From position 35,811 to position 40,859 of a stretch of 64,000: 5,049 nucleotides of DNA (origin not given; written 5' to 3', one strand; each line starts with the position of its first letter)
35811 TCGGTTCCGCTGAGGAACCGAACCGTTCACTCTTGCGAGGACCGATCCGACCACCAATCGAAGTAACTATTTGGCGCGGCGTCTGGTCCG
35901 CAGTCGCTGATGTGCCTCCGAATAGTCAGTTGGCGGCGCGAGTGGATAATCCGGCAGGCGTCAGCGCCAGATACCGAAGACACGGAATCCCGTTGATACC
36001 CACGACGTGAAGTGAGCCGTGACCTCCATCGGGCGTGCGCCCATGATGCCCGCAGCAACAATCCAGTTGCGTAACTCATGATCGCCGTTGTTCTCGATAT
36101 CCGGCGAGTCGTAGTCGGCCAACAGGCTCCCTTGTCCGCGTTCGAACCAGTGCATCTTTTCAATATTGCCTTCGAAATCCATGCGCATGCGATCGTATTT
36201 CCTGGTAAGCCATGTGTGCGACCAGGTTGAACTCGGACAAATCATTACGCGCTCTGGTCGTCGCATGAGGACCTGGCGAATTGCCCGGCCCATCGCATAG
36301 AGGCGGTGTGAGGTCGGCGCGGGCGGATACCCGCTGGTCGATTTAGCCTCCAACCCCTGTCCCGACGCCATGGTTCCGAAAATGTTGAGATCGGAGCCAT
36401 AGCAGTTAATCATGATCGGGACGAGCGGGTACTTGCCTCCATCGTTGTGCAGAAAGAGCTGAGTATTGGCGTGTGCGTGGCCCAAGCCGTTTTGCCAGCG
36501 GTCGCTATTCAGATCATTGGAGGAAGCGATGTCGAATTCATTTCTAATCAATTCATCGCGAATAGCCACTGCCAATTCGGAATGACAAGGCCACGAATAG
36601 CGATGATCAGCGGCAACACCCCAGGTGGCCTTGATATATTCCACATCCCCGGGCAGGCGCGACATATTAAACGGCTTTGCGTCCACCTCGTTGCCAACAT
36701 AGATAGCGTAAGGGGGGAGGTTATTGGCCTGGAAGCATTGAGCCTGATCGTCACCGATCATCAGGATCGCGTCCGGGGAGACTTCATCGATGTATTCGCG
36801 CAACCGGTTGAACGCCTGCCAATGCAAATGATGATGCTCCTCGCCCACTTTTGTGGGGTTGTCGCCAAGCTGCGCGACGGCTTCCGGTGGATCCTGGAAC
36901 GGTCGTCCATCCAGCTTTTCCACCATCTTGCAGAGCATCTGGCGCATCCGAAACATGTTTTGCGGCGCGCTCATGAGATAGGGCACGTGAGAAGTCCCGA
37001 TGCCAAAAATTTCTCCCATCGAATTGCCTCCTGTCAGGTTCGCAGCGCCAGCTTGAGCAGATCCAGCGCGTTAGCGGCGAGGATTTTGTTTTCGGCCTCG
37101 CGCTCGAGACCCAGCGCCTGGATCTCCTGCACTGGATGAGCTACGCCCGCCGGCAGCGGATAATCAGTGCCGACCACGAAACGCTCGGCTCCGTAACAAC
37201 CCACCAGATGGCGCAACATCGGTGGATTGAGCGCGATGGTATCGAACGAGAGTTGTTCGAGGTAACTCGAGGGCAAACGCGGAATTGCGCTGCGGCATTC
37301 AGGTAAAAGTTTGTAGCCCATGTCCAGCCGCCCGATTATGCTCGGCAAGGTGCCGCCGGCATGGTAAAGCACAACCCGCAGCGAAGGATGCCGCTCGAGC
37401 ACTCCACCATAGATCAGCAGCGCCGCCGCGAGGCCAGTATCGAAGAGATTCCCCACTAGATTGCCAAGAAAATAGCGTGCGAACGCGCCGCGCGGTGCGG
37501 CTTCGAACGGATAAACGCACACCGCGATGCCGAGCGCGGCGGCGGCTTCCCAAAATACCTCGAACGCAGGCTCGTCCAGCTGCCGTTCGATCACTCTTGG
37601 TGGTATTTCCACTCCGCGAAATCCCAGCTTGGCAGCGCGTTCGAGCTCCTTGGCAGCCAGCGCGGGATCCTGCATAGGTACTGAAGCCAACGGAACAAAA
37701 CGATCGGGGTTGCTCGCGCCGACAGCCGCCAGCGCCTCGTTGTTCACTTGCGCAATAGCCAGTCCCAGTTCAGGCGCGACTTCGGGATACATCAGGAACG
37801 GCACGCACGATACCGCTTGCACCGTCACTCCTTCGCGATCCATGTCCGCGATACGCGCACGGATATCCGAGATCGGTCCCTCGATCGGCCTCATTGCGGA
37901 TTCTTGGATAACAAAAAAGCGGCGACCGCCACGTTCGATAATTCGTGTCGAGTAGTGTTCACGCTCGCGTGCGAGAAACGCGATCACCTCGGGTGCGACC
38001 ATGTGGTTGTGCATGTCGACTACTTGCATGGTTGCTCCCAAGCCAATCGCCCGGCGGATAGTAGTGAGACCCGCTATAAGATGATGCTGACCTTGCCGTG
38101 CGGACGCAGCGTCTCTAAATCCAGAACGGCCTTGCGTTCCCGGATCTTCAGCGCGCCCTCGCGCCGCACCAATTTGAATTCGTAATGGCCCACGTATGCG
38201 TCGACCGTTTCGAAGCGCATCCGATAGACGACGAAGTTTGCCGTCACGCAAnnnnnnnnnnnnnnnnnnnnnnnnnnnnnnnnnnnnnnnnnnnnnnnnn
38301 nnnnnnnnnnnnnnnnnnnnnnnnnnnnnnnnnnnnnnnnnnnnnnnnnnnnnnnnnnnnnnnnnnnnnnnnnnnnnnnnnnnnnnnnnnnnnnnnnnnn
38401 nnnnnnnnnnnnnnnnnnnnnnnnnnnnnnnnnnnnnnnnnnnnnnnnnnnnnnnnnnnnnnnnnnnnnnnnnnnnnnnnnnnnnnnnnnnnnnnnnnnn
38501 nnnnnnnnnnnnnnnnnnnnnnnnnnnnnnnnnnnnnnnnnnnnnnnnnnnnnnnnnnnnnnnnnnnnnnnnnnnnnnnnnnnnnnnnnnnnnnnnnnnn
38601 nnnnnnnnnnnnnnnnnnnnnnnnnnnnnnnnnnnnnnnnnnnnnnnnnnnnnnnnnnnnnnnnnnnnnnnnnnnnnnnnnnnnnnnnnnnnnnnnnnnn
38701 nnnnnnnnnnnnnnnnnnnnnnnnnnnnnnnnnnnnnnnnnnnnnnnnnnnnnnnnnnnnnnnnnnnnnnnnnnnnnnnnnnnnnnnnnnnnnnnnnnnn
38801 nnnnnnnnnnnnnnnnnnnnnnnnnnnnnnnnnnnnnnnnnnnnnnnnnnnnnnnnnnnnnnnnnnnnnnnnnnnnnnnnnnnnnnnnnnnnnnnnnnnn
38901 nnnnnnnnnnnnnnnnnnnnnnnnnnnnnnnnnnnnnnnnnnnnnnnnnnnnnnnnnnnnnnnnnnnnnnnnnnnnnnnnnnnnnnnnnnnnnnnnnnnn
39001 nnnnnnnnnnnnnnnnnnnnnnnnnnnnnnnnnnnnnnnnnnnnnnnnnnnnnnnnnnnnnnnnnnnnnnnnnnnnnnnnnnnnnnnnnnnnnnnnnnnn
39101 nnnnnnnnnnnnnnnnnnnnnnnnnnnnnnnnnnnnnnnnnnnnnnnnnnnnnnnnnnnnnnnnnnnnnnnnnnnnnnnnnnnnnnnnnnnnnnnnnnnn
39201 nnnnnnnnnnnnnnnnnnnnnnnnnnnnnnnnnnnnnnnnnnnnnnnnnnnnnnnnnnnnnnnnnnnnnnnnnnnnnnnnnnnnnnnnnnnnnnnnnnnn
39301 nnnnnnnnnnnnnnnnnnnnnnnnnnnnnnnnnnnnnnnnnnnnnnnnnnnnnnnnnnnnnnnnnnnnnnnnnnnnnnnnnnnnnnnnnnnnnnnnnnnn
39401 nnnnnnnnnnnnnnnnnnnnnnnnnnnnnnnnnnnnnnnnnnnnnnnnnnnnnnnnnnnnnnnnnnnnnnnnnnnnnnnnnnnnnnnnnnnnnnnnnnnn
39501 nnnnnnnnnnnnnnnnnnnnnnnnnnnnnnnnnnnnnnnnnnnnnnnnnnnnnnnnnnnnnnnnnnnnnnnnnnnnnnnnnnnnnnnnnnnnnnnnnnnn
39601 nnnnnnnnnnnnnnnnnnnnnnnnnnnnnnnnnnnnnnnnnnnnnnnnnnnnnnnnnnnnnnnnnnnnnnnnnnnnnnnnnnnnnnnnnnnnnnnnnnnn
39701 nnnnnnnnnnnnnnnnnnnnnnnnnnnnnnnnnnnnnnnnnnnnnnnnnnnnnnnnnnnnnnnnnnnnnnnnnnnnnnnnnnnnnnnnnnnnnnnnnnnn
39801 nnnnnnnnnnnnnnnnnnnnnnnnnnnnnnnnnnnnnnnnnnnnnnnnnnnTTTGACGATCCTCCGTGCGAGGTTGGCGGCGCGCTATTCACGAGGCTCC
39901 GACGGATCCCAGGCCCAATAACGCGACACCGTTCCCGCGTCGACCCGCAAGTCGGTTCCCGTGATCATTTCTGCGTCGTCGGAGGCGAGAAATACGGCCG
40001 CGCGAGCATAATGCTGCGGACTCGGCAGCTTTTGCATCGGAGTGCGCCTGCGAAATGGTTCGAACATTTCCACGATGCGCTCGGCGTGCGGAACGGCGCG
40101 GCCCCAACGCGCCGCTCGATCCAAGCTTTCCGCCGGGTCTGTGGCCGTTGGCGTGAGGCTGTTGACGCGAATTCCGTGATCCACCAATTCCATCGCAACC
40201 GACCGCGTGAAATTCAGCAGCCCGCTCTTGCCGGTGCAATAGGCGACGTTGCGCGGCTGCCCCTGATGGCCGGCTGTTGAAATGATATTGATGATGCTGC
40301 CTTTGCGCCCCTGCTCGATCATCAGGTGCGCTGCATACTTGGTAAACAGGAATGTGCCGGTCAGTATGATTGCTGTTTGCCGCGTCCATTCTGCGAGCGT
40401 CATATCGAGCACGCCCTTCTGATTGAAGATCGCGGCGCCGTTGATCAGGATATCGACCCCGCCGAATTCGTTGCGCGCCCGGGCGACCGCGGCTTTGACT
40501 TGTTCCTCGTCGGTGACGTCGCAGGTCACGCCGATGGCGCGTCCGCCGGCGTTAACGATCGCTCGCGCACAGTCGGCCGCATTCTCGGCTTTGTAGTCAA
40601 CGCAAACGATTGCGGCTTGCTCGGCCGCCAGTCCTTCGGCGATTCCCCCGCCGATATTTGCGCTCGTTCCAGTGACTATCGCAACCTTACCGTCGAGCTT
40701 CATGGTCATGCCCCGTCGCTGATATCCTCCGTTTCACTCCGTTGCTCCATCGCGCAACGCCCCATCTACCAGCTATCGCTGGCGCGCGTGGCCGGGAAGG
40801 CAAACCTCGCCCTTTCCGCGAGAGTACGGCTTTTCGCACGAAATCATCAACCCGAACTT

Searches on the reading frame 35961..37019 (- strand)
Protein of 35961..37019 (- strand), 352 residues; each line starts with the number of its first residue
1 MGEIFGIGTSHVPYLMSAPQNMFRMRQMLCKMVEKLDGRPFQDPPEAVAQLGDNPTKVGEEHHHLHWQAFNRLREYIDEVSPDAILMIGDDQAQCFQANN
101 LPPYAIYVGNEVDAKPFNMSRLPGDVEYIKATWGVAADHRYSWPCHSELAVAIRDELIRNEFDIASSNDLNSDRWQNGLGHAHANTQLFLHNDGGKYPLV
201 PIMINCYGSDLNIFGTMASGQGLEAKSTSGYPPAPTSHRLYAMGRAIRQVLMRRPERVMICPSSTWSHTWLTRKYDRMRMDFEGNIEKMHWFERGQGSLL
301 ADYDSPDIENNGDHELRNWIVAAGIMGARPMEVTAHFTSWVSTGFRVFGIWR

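Call 69: search_protein_families(library=pfam, proteins=[window:35961-37019:-], max_evalue=0.00001)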
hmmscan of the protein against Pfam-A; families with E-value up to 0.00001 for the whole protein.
window:35961-37019:- (352 aa): 1 family
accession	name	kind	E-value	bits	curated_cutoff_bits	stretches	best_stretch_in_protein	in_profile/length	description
PF02900.23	LigB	-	1.4e-10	41.1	26.3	0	231-337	143-255/269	Catalytic LigB subunit of aromatic ring-opening dioxygenase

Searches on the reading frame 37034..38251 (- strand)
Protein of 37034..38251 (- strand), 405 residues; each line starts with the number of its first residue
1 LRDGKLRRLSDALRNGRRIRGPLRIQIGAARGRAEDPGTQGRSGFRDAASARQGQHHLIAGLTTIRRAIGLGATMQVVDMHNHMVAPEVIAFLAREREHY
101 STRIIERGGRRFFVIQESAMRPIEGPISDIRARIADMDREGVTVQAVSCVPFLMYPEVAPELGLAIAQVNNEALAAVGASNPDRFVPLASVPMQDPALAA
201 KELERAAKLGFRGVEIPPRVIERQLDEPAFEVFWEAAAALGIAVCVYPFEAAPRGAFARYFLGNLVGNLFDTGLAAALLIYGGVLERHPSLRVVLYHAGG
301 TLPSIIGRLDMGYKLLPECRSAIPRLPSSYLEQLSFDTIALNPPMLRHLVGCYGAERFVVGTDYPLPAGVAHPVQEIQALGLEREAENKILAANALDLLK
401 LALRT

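Call 69: search_protein_families(library=pfam, proteins=[window:37034-38251:-], max_evalue=0.00001)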
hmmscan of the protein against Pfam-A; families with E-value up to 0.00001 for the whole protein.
window:37034-38251:- (405 aa): 1 family
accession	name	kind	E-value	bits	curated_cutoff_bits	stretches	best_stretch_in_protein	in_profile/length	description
PF04909.20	Amidohydro_2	-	5.7e-35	121.9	26.4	1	78-401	1-289/289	Amidohydrolase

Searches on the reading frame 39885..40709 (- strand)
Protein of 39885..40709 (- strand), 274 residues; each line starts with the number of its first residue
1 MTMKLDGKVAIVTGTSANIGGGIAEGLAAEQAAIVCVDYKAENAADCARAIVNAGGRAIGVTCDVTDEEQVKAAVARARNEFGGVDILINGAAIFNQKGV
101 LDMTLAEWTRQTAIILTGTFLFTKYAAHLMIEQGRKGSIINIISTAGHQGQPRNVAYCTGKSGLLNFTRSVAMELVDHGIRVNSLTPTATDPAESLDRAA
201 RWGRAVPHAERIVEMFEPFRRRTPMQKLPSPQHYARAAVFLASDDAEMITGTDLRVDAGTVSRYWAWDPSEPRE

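Call 69: search_protein_families(library=pfam, proteins=[window:39885-40709:-], max_evalue=0.00001)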
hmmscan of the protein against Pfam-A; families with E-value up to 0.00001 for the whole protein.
window:39885-40709:- (274 aa): 3 families
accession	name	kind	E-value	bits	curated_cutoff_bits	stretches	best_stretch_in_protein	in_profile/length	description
PF13561.12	adh_short_C2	-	6.7e-53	180.1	27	1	17-259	6-234/236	Enoyl-(Acyl carrier protein) reductase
PF00106.31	adh_short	-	5.2e-49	166.8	26.6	1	8-191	1-183/195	short chain dehydrogenase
PF08659.16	KR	-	4e-09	37.1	22.6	1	11-162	4-154/180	KR domain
